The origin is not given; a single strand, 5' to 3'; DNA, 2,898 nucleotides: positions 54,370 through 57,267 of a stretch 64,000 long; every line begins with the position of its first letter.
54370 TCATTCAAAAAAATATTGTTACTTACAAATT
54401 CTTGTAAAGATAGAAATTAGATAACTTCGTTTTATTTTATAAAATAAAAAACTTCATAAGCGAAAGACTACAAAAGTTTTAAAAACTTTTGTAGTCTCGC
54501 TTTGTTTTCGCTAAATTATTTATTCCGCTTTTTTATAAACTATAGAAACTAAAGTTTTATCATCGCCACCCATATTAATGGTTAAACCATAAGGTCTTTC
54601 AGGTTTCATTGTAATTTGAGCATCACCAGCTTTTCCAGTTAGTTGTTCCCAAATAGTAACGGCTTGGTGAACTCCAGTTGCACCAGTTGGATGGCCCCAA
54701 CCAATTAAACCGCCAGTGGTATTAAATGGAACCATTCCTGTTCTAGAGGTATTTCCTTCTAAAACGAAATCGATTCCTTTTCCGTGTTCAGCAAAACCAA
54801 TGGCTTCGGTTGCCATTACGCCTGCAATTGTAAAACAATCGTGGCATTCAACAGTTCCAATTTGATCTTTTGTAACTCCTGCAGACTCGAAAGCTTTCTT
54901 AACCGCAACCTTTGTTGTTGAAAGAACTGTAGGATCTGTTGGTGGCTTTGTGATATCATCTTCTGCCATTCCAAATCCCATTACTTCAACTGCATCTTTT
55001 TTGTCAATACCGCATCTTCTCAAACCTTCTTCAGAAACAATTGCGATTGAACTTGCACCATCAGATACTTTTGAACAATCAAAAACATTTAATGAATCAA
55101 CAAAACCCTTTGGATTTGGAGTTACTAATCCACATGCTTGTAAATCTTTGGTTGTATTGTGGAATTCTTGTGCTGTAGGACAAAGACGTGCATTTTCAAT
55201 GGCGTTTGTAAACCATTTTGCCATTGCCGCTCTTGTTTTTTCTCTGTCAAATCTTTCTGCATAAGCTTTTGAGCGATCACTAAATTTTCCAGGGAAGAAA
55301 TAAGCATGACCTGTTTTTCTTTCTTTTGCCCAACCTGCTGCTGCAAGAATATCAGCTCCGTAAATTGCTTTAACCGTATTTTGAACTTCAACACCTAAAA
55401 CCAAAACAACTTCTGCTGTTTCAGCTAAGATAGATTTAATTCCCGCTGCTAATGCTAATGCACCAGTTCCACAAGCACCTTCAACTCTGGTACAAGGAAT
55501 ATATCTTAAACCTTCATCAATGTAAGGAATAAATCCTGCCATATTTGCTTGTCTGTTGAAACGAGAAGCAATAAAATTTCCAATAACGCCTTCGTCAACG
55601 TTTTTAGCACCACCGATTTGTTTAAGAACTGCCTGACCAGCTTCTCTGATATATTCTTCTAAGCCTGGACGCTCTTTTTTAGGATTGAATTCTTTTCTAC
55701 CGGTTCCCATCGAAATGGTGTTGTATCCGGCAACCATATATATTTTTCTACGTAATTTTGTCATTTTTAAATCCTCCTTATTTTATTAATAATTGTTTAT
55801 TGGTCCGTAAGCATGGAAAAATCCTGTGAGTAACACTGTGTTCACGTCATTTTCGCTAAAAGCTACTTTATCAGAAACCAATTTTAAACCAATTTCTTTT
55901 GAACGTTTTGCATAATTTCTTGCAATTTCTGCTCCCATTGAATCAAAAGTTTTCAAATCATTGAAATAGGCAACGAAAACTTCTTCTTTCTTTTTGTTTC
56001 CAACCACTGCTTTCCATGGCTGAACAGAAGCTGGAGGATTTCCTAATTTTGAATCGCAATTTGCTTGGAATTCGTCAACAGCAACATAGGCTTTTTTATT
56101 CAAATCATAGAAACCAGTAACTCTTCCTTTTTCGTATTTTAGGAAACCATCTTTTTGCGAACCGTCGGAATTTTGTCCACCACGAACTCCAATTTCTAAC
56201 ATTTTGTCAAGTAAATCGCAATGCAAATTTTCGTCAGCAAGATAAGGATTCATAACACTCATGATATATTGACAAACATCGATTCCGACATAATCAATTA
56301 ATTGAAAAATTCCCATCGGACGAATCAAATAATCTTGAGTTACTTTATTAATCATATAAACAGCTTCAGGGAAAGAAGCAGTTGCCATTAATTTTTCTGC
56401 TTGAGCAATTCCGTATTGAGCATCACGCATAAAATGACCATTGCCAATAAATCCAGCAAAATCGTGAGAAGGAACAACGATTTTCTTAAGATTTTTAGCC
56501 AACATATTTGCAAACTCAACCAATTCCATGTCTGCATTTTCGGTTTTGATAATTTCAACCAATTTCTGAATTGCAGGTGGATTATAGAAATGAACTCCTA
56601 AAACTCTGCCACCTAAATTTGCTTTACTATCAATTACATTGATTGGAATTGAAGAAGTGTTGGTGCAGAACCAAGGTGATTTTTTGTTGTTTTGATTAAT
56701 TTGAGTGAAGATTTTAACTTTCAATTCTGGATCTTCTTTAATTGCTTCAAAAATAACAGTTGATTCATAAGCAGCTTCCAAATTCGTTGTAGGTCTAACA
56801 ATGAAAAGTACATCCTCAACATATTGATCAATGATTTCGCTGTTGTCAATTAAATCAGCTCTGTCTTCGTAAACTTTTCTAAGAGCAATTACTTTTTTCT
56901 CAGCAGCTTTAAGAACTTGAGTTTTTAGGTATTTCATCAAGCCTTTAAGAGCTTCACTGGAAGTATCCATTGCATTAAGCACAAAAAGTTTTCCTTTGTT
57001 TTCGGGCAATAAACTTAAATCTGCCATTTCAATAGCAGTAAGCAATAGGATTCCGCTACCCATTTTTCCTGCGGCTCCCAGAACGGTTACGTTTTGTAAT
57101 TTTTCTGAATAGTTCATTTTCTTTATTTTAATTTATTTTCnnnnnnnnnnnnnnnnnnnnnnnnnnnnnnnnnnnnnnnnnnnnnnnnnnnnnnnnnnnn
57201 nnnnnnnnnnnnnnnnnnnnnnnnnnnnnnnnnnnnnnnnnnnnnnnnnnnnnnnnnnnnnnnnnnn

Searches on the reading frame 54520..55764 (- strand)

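Call 4: search_protein_families(library=pfam, proteins=[window:54520-55764:-])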
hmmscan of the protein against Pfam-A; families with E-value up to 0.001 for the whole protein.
window:54520-55764:- (414 aa): 4 families
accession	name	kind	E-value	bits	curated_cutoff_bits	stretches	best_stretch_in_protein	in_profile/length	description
PF22691.2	Thiolase_C_1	-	2.6e-29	102.2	28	1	276-404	13-136/144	Thiolase C-terminal domain-like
PF02803.24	Thiolase_C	-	4.7e-10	39.6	27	1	279-381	18-103/123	Thiolase, C-terminal domain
PF00108.29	Thiolase_N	-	4e-08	33.4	26.4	1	37-136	25-123/260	Thiolase, N-terminal domain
PF00109.32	ketoacyl-synt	-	0.0002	21.5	20.8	0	92-138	168-214/252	Beta-ketoacyl synthase, N-terminal domain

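Call 6: search_protein_families(library=ncbifam, proteins=[window:54520-55764:-])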
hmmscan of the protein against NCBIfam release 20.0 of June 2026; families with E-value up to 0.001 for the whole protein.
window:54520-55764:- (414 aa): 46 families (the best 25 are shown)
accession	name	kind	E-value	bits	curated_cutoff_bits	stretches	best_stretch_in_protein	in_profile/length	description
NF004936.0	PRK06289.1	equivalog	6.2e-69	232.7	375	1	27-412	18-403/405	acetyl-CoA acetyltransferase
NF004720.0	PRK06064.1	subfamily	2.1e-68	230.9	420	1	19-412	7-387/389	thiolase domain-containing protein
NF005704.0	PRK07516.1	subfamily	1.3e-66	225.2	412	1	20-401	8-376/389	thiolase domain-containing protein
NF053570.1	AcCoTHIOL_METTL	equivalog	2.1e-59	201.3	600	1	34-407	21-378/385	acetyl-CoA acetyltransferase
NF004810.0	PRK06157.1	equivalog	7.8e-49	166.9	403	1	34-409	26-392/400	acetyl-CoA acetyltransferase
NF009228.0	PRK12578.1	subfamily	1e-39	136.3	485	1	91-403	77-378/387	thiolase domain-containing protein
NF006102.0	PRK08256.1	subfamily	7.6e-36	124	436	1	19-406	8-387/394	lipid-transfer protein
NF004982.0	PRK06365.1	equivalog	2.2e-33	115.9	695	2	282-378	293-391/430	thiolase domain-containing protein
NF053628.1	BnzsclthlBbsBGT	equivalog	8e-29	100.6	750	1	88-388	74-360/389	benzoylsuccinyl-CoA thiolase subunit BbsB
NF004811.0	PRK06158.1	subfamily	4.4e-23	81.9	421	1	111-385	87-356/384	acetyl-CoA acetyltransferase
NF006010.0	PRK08142.1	subfamily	6.5e-22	77.8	462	1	222-380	199-354/388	thiolase domain-containing protein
NF004715.0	PRK06059.1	equivalog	4e-20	72.1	424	1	50-385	48-376/399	lipid-transfer protein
NF006180.0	PRK08313.1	subfamily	1e-19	70.7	514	1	19-385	9-360/389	thiolase domain-containing protein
NF004721.0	PRK06065.1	equivalog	3.7e-19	68.9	455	1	222-385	206-368/393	thiolase domain-containing protein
TIGR01930.1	AcCoA-C-Actrans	subfamily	6.9e-19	68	240.55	1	229-378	239-363/385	acetyl-CoA C-acyltransferase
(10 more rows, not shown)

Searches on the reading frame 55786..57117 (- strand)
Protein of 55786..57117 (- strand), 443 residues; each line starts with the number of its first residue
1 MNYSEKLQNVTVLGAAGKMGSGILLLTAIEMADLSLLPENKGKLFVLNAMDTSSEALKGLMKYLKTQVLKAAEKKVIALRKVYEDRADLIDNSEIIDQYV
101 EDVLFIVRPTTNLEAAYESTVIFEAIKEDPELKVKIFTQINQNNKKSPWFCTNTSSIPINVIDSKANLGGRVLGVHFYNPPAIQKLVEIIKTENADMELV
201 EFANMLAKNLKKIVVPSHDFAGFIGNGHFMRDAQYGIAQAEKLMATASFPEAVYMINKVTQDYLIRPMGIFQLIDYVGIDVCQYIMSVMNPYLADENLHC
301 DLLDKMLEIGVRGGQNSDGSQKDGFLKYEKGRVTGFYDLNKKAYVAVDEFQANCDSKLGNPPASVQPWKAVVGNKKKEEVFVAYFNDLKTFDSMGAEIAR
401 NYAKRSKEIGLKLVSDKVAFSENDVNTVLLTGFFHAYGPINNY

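Call 6: search_protein_families(library=ncbifam, proteins=[window:55786-57117:-])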
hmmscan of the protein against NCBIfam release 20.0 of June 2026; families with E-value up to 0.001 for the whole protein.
window:55786-57117:- (443 aa): 19 families
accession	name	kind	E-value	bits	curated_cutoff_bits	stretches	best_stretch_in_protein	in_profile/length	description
NF004474.0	PRK05808.1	subfamily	1.1e-33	116.8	408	1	80-318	44-277/283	3-hydroxybutyryl-CoA dehydrogenase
NF005875.0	PRK07819.1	subfamily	5.5e-33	114.6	319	1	87-319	53-282/287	3-hydroxybutyryl-CoA dehydrogenase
NF052272.1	Staph_FadB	exception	5.6e-31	107.5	999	1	108-359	73-318/752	3-hydroxyacyl-CoA dehydrogenase/crotonase FadB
NF005715.0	PRK07530.1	equivalog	8.2e-31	107.4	420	1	78-318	43-278/292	3-hydroxybutyryl-CoA dehydrogenase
NF006124.0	PRK08268.1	subfamily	3.1e-30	105.6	508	1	78-342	46-301/507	3-hydroxyacyl-CoA dehydrogenase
NF008363.0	PRK11154.1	equivalog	5.2e-29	100.9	869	1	78-329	349-587/708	fatty acid oxidation complex subunit alpha FadJ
NF004699.0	PRK06035.1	equivalog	3.9e-24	85.3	500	1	86-290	53-251/294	3-hydroxyacyl-CoA dehydrogenase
TIGR02279.1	PaaC-3OHAcCoADH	equivalog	8.4e-24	84.3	669.4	1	82-318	48-279/503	3-hydroxyacyl-CoA dehydrogenase PaaH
NF008727.0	PRK11730.1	equivalog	5e-22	78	870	1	91-330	365-594/717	fatty acid oxidation complex subunit alpha FadB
TIGR02440.1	FadJ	equivalog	6.9e-22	77.5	968.45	1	97-320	363-578/699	fatty acid oxidation complex subunit alpha FadJ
NF006143.0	PRK08293.1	equivalog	2.3e-21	76.4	312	1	6-329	3-288/291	3-hydroxyacyl-CoA dehydrogenase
NF006722.0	PRK09260.1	equivalog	1.5e-19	70.3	429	1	98-318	61-276/289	3-hydroxyacyl-CoA dehydrogenase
TIGR02437.1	FadB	equivalog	6.3e-19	67.8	933.55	1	90-317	364-586/714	fatty acid oxidation complex subunit alpha FadB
NF042925.1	FHMPC_DH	equivalog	3.4e-18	66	500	1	89-316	49-273/304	5-formyl-3-hydroxy-2-methylpyridine 4-carboxylate 5-dehydrogenase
TIGR02441.1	fa_ox_alpha_mit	equivalog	2.4e-17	62.3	964.65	1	81-356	377-640/737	fatty acid oxidation complex subunit alpha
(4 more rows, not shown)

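Call 9: search_protein_families(library=pfam, proteins=[window:55786-57117:-])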
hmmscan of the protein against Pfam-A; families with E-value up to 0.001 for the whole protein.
window:55786-57117:- (443 aa): 2 families
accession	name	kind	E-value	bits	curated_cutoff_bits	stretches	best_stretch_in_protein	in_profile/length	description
PF02737.24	3HCDH_N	-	4.5e-30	105.3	22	1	9-219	1-179/180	3-hydroxyacyl-CoA dehydrogenase, NAD binding domain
PF00725.27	3HCDH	-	3.7e-09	37.4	22.1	1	254-319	27-93/97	3-hydroxyacyl-CoA dehydrogenase, C-terminal domain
